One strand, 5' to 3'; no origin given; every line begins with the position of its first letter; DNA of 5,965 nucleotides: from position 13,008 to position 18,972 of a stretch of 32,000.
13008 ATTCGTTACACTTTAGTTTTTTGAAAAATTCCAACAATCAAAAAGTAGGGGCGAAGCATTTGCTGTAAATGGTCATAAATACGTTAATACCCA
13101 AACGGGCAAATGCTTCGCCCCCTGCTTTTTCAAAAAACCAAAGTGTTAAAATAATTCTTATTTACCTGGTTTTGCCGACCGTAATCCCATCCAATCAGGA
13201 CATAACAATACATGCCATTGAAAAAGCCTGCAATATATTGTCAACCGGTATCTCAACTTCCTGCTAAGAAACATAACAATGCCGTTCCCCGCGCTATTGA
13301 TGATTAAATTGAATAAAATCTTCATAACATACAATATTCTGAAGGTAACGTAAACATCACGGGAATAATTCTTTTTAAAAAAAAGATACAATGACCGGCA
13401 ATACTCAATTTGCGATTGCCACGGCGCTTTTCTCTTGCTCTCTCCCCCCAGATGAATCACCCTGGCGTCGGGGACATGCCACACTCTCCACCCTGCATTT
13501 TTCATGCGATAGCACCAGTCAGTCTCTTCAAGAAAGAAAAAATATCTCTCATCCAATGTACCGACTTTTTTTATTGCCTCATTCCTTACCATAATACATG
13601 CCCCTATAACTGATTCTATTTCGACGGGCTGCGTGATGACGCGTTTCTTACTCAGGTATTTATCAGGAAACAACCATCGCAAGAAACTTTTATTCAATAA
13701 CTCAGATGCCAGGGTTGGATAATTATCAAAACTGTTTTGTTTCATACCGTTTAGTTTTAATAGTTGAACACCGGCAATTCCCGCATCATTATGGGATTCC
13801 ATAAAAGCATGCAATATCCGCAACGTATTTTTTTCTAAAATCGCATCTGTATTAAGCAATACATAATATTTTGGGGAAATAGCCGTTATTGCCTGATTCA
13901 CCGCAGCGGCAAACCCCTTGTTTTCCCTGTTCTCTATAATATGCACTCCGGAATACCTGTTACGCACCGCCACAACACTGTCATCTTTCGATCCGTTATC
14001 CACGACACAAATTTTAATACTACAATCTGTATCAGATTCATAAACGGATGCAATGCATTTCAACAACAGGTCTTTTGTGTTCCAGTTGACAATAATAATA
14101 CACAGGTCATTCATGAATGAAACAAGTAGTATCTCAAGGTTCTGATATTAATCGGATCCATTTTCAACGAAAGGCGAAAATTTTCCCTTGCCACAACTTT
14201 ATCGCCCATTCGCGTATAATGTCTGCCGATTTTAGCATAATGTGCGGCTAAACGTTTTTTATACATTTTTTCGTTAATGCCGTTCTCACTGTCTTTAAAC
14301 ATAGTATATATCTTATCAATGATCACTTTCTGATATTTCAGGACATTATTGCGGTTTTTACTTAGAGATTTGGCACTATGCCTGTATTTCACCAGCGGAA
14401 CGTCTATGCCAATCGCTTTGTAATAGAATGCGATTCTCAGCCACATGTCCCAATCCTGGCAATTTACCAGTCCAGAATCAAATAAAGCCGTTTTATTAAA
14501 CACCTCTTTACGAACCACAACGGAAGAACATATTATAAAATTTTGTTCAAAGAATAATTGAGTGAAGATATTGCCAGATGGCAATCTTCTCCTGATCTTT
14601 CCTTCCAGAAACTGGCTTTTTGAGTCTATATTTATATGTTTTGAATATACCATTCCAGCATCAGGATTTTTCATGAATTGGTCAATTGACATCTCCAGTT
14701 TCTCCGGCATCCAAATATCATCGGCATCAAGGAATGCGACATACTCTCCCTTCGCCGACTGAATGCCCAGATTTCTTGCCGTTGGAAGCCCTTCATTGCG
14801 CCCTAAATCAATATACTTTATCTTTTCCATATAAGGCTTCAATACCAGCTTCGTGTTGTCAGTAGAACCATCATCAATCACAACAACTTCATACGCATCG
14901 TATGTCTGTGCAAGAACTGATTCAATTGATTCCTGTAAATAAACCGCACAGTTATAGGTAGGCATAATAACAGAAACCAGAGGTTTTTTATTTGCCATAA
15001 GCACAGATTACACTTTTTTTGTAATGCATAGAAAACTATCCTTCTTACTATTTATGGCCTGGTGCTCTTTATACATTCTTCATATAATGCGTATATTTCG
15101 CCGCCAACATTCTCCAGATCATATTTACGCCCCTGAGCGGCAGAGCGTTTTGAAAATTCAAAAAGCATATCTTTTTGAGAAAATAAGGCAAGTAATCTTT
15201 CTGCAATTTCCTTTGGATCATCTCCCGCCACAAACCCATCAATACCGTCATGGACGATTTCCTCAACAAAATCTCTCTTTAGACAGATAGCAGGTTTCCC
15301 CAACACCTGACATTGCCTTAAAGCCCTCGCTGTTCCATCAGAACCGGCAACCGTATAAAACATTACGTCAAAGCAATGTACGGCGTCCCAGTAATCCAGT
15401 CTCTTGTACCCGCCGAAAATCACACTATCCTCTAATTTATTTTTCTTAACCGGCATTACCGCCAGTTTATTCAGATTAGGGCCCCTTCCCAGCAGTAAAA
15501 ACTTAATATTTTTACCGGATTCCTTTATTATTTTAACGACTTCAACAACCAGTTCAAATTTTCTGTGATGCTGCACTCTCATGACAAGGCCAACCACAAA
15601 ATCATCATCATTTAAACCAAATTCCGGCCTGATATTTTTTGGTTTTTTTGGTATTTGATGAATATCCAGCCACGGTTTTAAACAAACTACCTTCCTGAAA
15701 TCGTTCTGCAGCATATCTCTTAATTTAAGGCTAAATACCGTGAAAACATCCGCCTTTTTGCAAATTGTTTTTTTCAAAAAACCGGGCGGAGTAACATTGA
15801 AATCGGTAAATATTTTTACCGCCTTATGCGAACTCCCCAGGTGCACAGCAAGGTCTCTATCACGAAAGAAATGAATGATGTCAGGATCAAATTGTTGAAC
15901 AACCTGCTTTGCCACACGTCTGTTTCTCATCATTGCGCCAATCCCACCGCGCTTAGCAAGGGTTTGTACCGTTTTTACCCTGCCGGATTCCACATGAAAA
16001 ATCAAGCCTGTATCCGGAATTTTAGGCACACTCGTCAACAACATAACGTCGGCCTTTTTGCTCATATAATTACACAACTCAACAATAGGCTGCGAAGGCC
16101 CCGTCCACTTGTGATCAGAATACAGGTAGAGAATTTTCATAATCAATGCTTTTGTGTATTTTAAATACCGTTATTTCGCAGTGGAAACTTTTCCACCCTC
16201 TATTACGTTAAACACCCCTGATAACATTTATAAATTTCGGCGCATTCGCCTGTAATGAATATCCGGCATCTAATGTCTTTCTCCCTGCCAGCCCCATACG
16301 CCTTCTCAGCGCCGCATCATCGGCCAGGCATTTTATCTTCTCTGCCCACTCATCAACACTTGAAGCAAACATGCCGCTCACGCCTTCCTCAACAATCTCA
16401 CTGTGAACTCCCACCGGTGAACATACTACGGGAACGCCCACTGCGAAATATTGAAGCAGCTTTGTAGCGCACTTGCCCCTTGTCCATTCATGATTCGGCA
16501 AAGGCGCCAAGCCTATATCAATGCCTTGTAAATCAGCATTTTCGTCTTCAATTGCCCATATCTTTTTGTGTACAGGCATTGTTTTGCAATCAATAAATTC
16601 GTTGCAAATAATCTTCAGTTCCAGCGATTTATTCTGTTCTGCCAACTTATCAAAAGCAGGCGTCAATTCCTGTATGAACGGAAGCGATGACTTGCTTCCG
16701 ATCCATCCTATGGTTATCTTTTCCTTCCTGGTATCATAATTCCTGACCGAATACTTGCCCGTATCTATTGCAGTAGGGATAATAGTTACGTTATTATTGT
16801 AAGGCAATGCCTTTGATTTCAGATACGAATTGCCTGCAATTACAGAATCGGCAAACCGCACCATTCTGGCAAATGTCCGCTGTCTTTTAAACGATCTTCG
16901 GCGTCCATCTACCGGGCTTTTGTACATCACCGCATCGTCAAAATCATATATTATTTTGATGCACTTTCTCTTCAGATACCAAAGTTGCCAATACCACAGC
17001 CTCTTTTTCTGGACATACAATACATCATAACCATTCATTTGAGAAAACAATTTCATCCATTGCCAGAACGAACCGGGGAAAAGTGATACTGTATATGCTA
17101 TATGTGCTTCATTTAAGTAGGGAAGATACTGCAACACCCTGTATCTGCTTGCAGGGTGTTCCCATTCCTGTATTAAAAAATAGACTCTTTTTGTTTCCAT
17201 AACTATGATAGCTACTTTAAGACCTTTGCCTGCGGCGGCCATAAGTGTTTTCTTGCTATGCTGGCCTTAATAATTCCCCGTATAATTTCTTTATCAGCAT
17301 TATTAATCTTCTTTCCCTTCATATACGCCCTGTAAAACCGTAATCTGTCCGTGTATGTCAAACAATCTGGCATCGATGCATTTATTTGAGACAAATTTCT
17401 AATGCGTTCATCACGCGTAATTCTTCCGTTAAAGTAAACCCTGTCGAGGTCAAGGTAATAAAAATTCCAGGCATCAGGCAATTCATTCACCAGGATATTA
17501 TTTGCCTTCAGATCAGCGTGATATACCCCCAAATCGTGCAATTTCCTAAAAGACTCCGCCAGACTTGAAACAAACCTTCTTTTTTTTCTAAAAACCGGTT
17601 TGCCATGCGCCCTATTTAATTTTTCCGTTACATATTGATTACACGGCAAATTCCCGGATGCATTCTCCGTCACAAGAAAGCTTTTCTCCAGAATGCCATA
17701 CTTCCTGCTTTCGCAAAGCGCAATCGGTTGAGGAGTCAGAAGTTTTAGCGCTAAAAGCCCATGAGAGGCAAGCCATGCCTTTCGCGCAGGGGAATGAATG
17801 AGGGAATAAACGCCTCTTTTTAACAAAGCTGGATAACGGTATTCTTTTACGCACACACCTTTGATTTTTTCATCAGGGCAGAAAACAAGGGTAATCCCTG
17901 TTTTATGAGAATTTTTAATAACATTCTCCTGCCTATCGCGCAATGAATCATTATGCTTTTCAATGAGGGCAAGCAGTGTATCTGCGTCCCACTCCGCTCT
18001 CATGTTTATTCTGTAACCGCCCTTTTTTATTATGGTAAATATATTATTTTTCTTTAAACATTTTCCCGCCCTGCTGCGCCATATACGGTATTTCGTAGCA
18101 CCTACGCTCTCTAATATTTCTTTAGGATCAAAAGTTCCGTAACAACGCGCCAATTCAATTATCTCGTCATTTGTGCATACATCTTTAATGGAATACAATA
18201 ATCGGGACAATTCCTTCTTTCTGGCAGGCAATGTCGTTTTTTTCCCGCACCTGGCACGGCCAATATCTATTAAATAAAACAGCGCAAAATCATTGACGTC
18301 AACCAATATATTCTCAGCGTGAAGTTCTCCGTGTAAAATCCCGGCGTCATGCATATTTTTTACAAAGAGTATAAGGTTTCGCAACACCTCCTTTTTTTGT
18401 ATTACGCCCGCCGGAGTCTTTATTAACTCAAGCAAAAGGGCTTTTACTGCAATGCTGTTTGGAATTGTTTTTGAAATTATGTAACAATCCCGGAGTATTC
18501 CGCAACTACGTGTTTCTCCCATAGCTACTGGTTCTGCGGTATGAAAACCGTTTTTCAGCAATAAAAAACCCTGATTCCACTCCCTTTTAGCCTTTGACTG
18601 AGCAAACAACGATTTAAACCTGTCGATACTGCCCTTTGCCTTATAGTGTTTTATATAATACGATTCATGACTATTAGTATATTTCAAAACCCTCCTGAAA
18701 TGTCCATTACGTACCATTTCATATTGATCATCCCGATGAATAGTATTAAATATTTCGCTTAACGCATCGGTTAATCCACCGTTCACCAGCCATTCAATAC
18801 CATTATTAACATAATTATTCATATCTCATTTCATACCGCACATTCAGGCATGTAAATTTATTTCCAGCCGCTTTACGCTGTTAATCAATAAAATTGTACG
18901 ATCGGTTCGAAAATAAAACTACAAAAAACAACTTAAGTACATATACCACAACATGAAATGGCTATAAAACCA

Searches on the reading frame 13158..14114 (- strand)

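Call 36: search_protein_families(library=pfam, proteins=[window:13158-14114:-], max_evalue=0.0001)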
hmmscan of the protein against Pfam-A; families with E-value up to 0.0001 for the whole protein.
window:13158-14114:- (318 aa): 3 families
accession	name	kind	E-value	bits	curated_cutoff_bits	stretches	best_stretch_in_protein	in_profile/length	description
PF00535.33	Glycos_transf_2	-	1.6e-21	77.4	23.3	1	5-184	1-167/168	Glycosyl transferase family 2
PF13641.12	Glyco_tranf_2_3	-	2.3e-16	60.9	27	1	4-233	3-219/230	Glycosyltransferase like family 2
PF13632.12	Glyco_trans_2_3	-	4.5e-05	23.8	27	1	85-272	3-169/198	Glycosyl transferase family group 2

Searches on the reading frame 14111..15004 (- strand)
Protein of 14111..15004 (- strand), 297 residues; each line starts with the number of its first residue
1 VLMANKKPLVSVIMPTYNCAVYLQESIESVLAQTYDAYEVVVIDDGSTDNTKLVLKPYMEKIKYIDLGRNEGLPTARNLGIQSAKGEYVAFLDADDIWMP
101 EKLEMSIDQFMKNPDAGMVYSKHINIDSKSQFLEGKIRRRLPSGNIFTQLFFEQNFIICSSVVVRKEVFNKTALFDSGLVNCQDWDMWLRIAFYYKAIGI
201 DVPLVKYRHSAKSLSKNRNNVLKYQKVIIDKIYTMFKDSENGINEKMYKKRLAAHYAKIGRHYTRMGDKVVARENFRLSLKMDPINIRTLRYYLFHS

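Call 36: search_protein_families(library=pfam, proteins=[window:14111-15004:-], max_evalue=0.0001)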
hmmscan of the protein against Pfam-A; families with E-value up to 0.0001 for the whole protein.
window:14111-15004:- (297 aa): 3 families
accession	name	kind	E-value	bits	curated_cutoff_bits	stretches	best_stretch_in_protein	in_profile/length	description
PF00535.33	Glycos_transf_2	-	8.8e-41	140.1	23.3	1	11-171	1-166/168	Glycosyl transferase family 2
PF10111.15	Glyco_tranf_2_2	-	5.2e-23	82.4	27.3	1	11-238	1-252/276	Glycosyltransferase like family 2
PF13641.12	Glyco_tranf_2_3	-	3.1e-12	47.4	27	1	10-190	3-193/230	Glycosyltransferase like family 2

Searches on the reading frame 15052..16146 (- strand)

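Call 36: search_protein_families(library=pfam, proteins=[window:15052-16146:-], max_evalue=0.0001)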
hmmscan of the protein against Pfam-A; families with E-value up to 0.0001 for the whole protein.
window:15052-16146:- (364 aa): 2 families
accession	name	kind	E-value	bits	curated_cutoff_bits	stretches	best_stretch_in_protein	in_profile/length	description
PF00534.26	Glycos_transf_1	-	7.4e-14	52.1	26.4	1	171-334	4-168/172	Glycosyl transferases group 1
PF13692.12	Glyco_trans_1_4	-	9.6e-12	45.8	27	1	184-323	3-141/142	Glycosyl transferases group 1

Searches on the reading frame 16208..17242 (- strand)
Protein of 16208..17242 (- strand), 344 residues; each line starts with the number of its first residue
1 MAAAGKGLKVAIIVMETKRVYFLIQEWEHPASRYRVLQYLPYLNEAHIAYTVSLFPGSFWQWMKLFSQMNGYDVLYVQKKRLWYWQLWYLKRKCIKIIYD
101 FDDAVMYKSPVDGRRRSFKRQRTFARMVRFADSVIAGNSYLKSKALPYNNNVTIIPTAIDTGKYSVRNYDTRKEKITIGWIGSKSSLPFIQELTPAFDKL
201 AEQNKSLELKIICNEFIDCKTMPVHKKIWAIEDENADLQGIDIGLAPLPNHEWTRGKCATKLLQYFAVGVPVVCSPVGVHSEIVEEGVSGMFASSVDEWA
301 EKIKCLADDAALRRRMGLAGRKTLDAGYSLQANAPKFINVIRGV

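Call 36: search_protein_families(library=pfam, proteins=[window:16208-17242:-], max_evalue=0.0001)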
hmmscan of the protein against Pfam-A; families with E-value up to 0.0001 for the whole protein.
window:16208-17242:- (344 aa): 4 families
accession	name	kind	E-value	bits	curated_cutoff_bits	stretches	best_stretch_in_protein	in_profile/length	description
PF13524.12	Glyco_trans_1_2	-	7.5e-10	39.4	25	1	254-337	59-142/144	Glycosyl transferase-like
PF13692.12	Glyco_trans_1_4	-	2.4e-09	38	27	1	232-309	68-142/142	Glycosyl transferases group 1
PF00534.26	Glycos_transf_1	-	3.9e-08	33.5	26.4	1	260-322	107-171/172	Glycosyl transferases group 1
PF13439.12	Glyco_transf_4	-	3.6e-06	27.6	28.5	1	19-161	31-168/170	Glycosyltransferase Family 4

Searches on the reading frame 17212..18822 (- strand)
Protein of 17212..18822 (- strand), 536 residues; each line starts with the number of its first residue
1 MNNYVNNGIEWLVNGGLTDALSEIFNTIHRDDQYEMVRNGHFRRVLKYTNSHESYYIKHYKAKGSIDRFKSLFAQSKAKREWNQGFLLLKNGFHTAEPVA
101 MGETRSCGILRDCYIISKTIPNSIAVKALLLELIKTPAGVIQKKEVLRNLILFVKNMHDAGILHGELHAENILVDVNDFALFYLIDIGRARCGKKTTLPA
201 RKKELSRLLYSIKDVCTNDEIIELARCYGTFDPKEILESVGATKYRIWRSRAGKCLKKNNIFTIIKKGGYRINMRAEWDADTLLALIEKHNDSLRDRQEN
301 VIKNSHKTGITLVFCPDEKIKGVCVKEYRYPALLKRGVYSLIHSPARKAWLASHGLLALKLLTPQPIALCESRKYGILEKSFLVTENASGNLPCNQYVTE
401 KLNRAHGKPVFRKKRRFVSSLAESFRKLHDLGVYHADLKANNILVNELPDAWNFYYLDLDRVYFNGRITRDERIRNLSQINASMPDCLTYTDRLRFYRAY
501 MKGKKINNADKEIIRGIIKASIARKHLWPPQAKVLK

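Call 36: search_protein_families(library=pfam, proteins=[window:17212-18822:-], max_evalue=0.0001)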
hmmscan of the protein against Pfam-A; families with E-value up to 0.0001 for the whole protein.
window:17212-18822:- (536 aa): 3 families
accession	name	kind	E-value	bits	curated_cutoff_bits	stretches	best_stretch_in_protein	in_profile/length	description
PF06293.20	Kdo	-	8.1e-32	110.8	21.3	2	347-500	59-207/207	Lipopolysaccharide kinase (Kdo/WaaP) family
PF00069.31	Pkinase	-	1.1e-09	38.5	31.7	0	410-447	96-133/263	Protein kinase domain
PF01636.29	APH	-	5.2e-05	23.6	23.2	0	157-193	165-200/239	Phosphotransferase enzyme family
